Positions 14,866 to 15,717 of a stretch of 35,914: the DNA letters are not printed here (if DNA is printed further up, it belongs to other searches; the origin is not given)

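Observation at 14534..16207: Stand-alone wHTH-Cas2-like gene boxed in by twin perfect palindromes with outward tandem-repeat arrays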

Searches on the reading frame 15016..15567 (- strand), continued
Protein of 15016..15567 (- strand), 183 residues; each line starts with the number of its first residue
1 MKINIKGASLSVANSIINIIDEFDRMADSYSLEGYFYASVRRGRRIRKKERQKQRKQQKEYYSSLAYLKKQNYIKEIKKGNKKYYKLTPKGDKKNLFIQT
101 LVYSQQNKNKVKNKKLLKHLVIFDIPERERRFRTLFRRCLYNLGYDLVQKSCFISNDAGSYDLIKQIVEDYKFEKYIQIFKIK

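Call 58: search_protein_families(library=phrogs, proteins=[window:15016-15567:-, P0066, L018:3712-4215:-], max_evalue=0.01)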
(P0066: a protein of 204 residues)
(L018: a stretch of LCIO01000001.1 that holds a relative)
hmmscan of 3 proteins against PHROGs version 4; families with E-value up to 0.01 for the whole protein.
window:15016-15567:- (183 aa): 0 families

P0066 (204 aa): 0 families

L018:3712-4215:- (167 aa): 9 families
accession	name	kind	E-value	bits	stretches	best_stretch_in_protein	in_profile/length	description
phrog_3502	-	unknown function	1.6e-05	26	1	22-65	60-103/131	-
phrog_362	-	transcription regulation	3.1e-05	25.2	1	22-68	15-61/106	transcriptional repressor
phrog_678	-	DNA, RNA and nucleotide metabolism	0.0015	19.2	1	35-87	88-148/346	replication initiation O-like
phrog_1098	-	DNA, RNA and nucleotide metabolism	0.002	17.9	1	36-109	43-112/546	HTH DNA binding protein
phrog_7498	-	DNA, RNA and nucleotide metabolism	0.0024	18.1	1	29-87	53-109/296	DnaD-like helicase loader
phrog_24920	-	unknown function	0.0028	18.6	1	35-69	28-62/125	-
phrog_633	-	transcription regulation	0.0037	18.7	0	18-70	3-53/111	transcriptional regulator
phrog_186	-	DNA, RNA and nucleotide metabolism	0.0083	16.8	1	36-164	66-182/308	DnaD-like helicase loader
phrog_270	-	DNA, RNA and nucleotide metabolism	0.0094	16.3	1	35-75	70-109/383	replication initiation protein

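Call 59: search_protein_families(library=pfam, proteins=[P0066, P0003, L018:3712-4215:-, L011:3799-4251:-, L058:1226-1591:+, L085:2532-2804:+, L085:2338-2535:+], max_evalue=0.01)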
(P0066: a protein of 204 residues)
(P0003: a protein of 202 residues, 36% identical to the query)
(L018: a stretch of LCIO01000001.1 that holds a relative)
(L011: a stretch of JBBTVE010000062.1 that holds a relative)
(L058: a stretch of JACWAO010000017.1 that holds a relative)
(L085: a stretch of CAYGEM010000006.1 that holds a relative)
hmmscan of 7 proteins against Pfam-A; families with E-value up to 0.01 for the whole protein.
P0066 (204 aa): 4 families
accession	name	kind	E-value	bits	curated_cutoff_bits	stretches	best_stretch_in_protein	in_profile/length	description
PF20803.2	PaaX_M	-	3.4e-12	46.7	24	1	128-195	6-73/83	PaaX protein central Cas2-like domain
PF09827.14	CRISPR_Cas2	-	6e-07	30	23.8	1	130-168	2-37/74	CRISPR associated protein Cas2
PF14277.12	DUF4364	-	9.8e-05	22.7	26.9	1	67-126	36-95/162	Domain of unknown function (DUF4364)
PF14338.12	Mrr_N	-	0.0013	19.2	29.5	1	43-101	30-85/87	Mrr N-terminal domain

P0003 (202 aa): 5 families
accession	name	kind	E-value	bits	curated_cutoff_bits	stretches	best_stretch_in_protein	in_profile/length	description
PF20803.2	PaaX_M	-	2.7e-13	50.3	24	1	125-196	4-75/83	PaaX protein central Cas2-like domain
PF09827.14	CRISPR_Cas2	-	3.8e-05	24.2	23.8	1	129-168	2-38/74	CRISPR associated protein Cas2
PF14277.12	DUF4364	-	0.0024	18.1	26.9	1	67-124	36-93/162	Domain of unknown function (DUF4364)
PF04458.17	DUF505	-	0.0041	16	28.7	1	53-107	353-409/622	Protein of unknown function (DUF505)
PF20008.5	DUF6429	-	0.0054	16.8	31.6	0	70-107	31-67/71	Domain of unknown function (DUF6429)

L018:3712-4215:- (167 aa): 8 families
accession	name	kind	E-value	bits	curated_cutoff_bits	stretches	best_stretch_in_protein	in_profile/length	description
PF08279.18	HTH_11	-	7.5e-06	26.2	25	1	19-71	2-53/55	HTH domain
PF13412.12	HTH_24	-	9e-06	25.6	21.9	1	19-62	5-46/48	Winged helix-turn-helix DNA-binding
PF13730.12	HTH_36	-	0.00044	20.4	25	1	34-62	27-54/55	Helix-turn-helix domain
PF05732.17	RepL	-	0.00095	19.1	20.3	1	35-120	78-156/164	Firmicute plasmid replication protein (RepL)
PF01726.22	LexA_DNA_bind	-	0.0015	18.7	23.7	1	36-65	29-58/65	LexA DNA binding domain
PF01325.25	Fe_dep_repress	-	0.0019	18.8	26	1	20-68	11-57/60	Iron dependent repressor, N-terminal DNA binding domain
PF10668.15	Phage_terminase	-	0.0038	17.3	22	1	17-46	7-36/67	Phage terminase small subunit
PF12840.13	HTH_20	-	0.0061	17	27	0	37-59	23-44/51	Helix-turn-helix domain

L011:3799-4251:- (150 aa): 5 families
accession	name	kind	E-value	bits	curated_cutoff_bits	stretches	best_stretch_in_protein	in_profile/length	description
PF01726.22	LexA_DNA_bind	-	3.8e-08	33.4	23.7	1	1-56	1-59/65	LexA DNA binding domain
PF08279.18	HTH_11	-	6.3e-05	23.2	25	1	8-58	2-49/55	HTH domain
PF13730.12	HTH_36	-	0.00025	21.2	25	1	17-53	20-55/55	Helix-turn-helix domain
PF12840.13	HTH_20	-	0.0018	18.6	27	0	11-53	9-48/51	Helix-turn-helix domain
PF13412.12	HTH_24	-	0.0078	16.2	21.9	0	8-52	5-46/48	Winged helix-turn-helix DNA-binding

L058:1226-1591:+ (121 aa): 1 family
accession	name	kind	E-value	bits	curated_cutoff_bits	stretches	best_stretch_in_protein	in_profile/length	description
PF14076.12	DUF4258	-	0.0016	19.1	25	1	5-35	1-31/71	Domain of unknown function (DUF4258)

L085:2532-2804:+ (90 aa): 0 families

L085:2338-2535:+ (65 aa): 0 families

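Call 60: search_protein_families(library=padloc, proteins=[window:15016-15567:-, P0066, P0003, L018:3712-4215:-, L058:1226-1591:+, L085:2532-2804:+], max_evalue=0.01)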
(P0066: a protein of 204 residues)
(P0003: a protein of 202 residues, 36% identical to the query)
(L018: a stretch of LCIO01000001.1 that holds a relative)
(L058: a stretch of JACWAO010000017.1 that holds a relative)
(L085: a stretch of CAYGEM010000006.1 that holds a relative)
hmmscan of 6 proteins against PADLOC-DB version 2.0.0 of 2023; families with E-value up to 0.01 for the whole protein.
window:15016-15567:- (183 aa): 8 families
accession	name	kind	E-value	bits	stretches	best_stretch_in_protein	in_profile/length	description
PDLC00935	Cas2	-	3e-06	25.6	1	119-182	3-70/96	CRISPR-associated endonuclease Cas2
PDLC02068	Cas2_II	-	8.3e-06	23.5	1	105-154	12-62/137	-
PDLC01748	Cas2_IIIa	-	1.2e-05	23.8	1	120-182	4-65/88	-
PDLC01251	Cas2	-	3.9e-05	21.9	1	119-182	3-65/84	"CAS-I,CAS-II,CAS-III,CAS-IV,CAS-V,CAS-VI; acquisition_2"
PDLC02072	Cas2_II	-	0.00012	20.2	1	114-154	3-46/72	-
PDLC02073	Cas2_II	-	0.00099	17.6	1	115-154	4-46/49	-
PDLC01875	CARF3--CARF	-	0.0023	15.8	1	53-92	169-208/219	-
PDLC01861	CARF3--CARF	-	0.0078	13.6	1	26-92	190-250/260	-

P0066 (204 aa): 15 families
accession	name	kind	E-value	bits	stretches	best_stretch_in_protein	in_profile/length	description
PDLC00935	Cas2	-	1.5e-09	36.2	1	129-167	1-40/96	CRISPR-associated endonuclease Cas2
PDLC01251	Cas2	-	8e-09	33.7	1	129-167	1-36/84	"CAS-I,CAS-II,CAS-III,CAS-IV,CAS-V,CAS-VI; acquisition_2"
PDLC01649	Cas2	-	2e-08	32.4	1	130-168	2-37/70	"CAS-I,CAS-II,CAS-III,CAS-IV,CAS-V,CAS-VI; acquisition_2"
PDLC01748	Cas2_IIIa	-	2.2e-07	29.4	1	130-166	2-35/88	-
PDLC02068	Cas2_II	-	6.3e-06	23.9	1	131-167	24-63/137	-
PDLC01525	Cas2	-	6.6e-06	24.8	1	130-171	2-41/90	"CAS-I,CAS-II,CAS-III,CAS-IV,CAS-V,CAS-VI; acquisition_2"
PDLC02072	Cas2_II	-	1.3e-05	23.3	1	131-166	8-46/72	-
PDLC02070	Cas2_II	-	2.9e-05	22.4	1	131-175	3-45/89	-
PDLC01443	Cas2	-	4.6e-05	21.9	1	129-169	1-37/86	"CAS-I,CAS-II,CAS-III,CAS-IV,CAS-V,CAS-VI; acquisition_2"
PDLC02073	Cas2_II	-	0.00054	18.4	1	131-165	8-45/49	-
PDLC02069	Cas2_II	-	0.0016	16.8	1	131-167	3-42/130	-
PDLC02077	Cas2b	-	0.002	16.6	1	131-173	3-43/96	-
PDLC01459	Cas2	-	0.0026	16.3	1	131-165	8-45/105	"CAS-I,CAS-II,CAS-III,CAS-IV,CAS-V,CAS-VI; acquisition_2"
PDLC01591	Cas2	-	0.0031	15.9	1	131-166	3-41/101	"CAS-I,CAS-II,CAS-III,CAS-IV,CAS-V,CAS-VI; acquisition_2"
PDLC02075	Cas2a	-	0.0062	14.9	0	131-168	3-38/85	-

P0003 (202 aa): 16 families
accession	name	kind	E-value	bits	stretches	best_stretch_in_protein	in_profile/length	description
PDLC00935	Cas2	-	8.5e-08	30.5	1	129-169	2-43/96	CRISPR-associated endonuclease Cas2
PDLC01748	Cas2_IIIa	-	5.3e-07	28.1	1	129-169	2-39/88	-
PDLC01251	Cas2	-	1.2e-06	26.7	1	129-169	2-39/84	"CAS-I,CAS-II,CAS-III,CAS-IV,CAS-V,CAS-VI; acquisition_2"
PDLC01649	Cas2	-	4.3e-06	25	1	129-169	2-38/70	"CAS-I,CAS-II,CAS-III,CAS-IV,CAS-V,CAS-VI; acquisition_2"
PDLC01525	Cas2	-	1.4e-05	23.7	1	130-171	3-42/90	"CAS-I,CAS-II,CAS-III,CAS-IV,CAS-V,CAS-VI; acquisition_2"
PDLC02070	Cas2_II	-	2.1e-05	22.9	1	131-171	4-42/89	-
PDLC01879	CARF3--CARF_TM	-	8.2e-05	20.3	1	7-103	159-219/222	-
PDLC02075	Cas2a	-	0.00015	20.1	1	131-186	4-53/85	-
PDLC01443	Cas2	-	0.00032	19.2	1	129-169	2-38/86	"CAS-I,CAS-II,CAS-III,CAS-IV,CAS-V,CAS-VI; acquisition_2"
PDLC02068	Cas2_II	-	0.00052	17.7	1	129-165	23-62/137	-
PDLC01438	Csa3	-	0.00092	17.3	1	4-150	148-249/305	"CAS-I,CAS-II,CAS-III,CAS-IV,CAS-V,CAS-VI; associated_signaling"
PDLC02077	Cas2b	-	0.001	17.5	1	130-171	3-42/96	-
PDLC01850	CARF3--CARF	-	0.0019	16.1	1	16-98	127-205/209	-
PDLC01866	CARF3--CARF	-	0.0031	15.5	1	38-98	143-201/207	-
PDLC02072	Cas2_II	-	0.0042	15.3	1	131-165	9-46/72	-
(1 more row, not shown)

L018:3712-4215:- (167 aa): 6 families
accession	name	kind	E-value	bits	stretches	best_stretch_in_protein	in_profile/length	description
PDLC01438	Csa3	-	2e-05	22.8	1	16-85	147-194/305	"CAS-I,CAS-II,CAS-III,CAS-IV,CAS-V,CAS-VI; associated_signaling"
PDLC01268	CasR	-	0.00024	19.1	1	36-72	141-174/179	"CAS-I,CAS-II,CAS-III,CAS-IV,CAS-V,CAS-VI; associated_signaling"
PDLC01434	CasR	-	0.00043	18.2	1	35-71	144-179/191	"CAS-I,CAS-II,CAS-III,CAS-IV,CAS-V,CAS-VI; associated_signaling"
PDLC01866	CARF3--CARF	-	0.0013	16.7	0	15-68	137-188/207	-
PDLC01853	CARF3--CARF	-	0.0023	15.6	1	17-70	138-191/209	-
PDLC01859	CARF3--CARF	-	0.0074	14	0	13-72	146-205/213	-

L058:1226-1591:+ (121 aa): 0 families

L085:2532-2804:+ (90 aa): 0 families

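Call 63: search_protein_families(library=pfam, alignment_id=A4, max_evalue=0.00001)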
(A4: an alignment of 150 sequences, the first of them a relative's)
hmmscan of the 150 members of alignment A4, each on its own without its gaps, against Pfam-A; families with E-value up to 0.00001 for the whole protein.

A. member 1, L009:1732-2958:+ (408 aa): 5 families
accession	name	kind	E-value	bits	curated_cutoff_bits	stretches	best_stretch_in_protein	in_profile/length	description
PF04539.22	Sigma70_r3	-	2.5e-25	88.8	25.3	1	252-327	1-76/78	Sigma-70 region 3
PF04542.20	Sigma70_r2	-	1.6e-21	76.3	24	1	171-243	1-71/71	Sigma-70 region 2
PF04545.22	Sigma70_r4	-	5.5e-17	61.5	24.1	1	342-394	2-50/50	Sigma-70, region 4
PF00140.25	Sigma70_r1_2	-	3.7e-15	56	22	1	133-166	1-34/34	Sigma-70 factor, region 1.2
PF03979.19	Sigma70_r1_1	-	8.9e-10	38.8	22.5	1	52-107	3-58/81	Sigma-70 factor, region 1.1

B. families by the number of members that match (of 150 scanned): 127 families (the first 25 are shown)
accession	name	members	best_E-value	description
PF00589.27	Phage_integrase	12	8.3e-43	Phage integrase family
PF02899.23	Phage_int_SAM_1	12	1.4e-13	Phage integrase, N-terminal SAM-like domain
PF13495.12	Phage_int_SAM_4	11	3e-09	Phage integrase, N-terminal SAM-like domain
PF13102.12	Phage_int_SAM_5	9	1.7e-08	Phage integrase SAM-like domain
PF00204.31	DNA_gyraseB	6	1.6e-55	DNA gyrase B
PF00986.26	DNA_gyraseB_C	6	3.1e-30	DNA gyrase B subunit, carboxyl terminus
PF01751.28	Toprim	6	1.9e-18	Toprim domain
PF02518.31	HATPase_c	5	7.9e-13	Histidine kinase-, DNA gyrase B-, and HSP90-like ATPase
PF00587.30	tRNA-synt_2b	4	5.8e-45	tRNA synthetase class II core domain (G, H, P, S and T)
PF01025.24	GrpE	4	4.6e-41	GrpE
PF03129.25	HGTP_anticodon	4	1.1e-23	Anticodon binding domain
PF01145.31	Band_7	4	1.7e-09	SPFH domain / Band 7 family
PF00814.31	TsaD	3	1.3e-77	tRNA N6-adenosine threonylcarbamoyltransferase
PF01725.21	Ham1p_like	3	2.4e-26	Ham1 family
PF07973.19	tRNA_SAD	3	2.3e-12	Threonyl and Alanyl tRNA synthetase second additional domain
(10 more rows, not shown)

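Call 74: list_cluster_members(proteins=[P0002, P0001, P0003])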
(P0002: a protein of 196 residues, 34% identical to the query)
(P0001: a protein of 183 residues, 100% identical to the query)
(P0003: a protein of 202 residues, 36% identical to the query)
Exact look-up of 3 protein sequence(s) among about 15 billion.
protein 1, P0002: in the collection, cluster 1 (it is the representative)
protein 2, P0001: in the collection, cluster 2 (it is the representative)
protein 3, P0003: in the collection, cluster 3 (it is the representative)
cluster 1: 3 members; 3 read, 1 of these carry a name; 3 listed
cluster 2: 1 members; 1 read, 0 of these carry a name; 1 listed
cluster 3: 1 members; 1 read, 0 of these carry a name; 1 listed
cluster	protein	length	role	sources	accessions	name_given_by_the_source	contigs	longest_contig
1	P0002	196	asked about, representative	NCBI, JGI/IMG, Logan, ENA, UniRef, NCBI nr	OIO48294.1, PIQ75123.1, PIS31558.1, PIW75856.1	MAG: hypothetical protein AUJ32_00885 [Parcubacteria group bacterium CG1_02_40_82] | Transcriptional repressor PaaX-like central Cas2-like domain-containing protein n=4 ...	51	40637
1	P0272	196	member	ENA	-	-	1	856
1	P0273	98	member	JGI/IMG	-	-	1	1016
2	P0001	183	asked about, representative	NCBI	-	-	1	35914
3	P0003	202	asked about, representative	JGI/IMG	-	-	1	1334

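Call 75: find_related_loci(query=A3, collection=viral_contigs, flank=4000)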
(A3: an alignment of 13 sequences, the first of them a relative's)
Query A3 (204 aa) in viral_contigs; peptide patterns used: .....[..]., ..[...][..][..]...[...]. (x = any residue, [..] = any of these).
69 stretches matched a pattern, but none encodes a relative of the query by tblastn (E <= 1e-3).

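Call 77: search_solved_structures(query=A2, max_evalue=0.01, show_alignments=4)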
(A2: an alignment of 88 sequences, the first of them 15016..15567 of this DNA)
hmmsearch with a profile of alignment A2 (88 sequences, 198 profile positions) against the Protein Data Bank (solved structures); distinct sequences matched with E-value up to 0.01: 2.
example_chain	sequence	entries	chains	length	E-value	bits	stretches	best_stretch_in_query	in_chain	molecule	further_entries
7wze_Y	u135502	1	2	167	0.0056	19.5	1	14-126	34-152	Uncharacterized HTH-type transcriptional regulator YetL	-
3cta_A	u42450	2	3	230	0.008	19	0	31-101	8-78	Riboflavin kinase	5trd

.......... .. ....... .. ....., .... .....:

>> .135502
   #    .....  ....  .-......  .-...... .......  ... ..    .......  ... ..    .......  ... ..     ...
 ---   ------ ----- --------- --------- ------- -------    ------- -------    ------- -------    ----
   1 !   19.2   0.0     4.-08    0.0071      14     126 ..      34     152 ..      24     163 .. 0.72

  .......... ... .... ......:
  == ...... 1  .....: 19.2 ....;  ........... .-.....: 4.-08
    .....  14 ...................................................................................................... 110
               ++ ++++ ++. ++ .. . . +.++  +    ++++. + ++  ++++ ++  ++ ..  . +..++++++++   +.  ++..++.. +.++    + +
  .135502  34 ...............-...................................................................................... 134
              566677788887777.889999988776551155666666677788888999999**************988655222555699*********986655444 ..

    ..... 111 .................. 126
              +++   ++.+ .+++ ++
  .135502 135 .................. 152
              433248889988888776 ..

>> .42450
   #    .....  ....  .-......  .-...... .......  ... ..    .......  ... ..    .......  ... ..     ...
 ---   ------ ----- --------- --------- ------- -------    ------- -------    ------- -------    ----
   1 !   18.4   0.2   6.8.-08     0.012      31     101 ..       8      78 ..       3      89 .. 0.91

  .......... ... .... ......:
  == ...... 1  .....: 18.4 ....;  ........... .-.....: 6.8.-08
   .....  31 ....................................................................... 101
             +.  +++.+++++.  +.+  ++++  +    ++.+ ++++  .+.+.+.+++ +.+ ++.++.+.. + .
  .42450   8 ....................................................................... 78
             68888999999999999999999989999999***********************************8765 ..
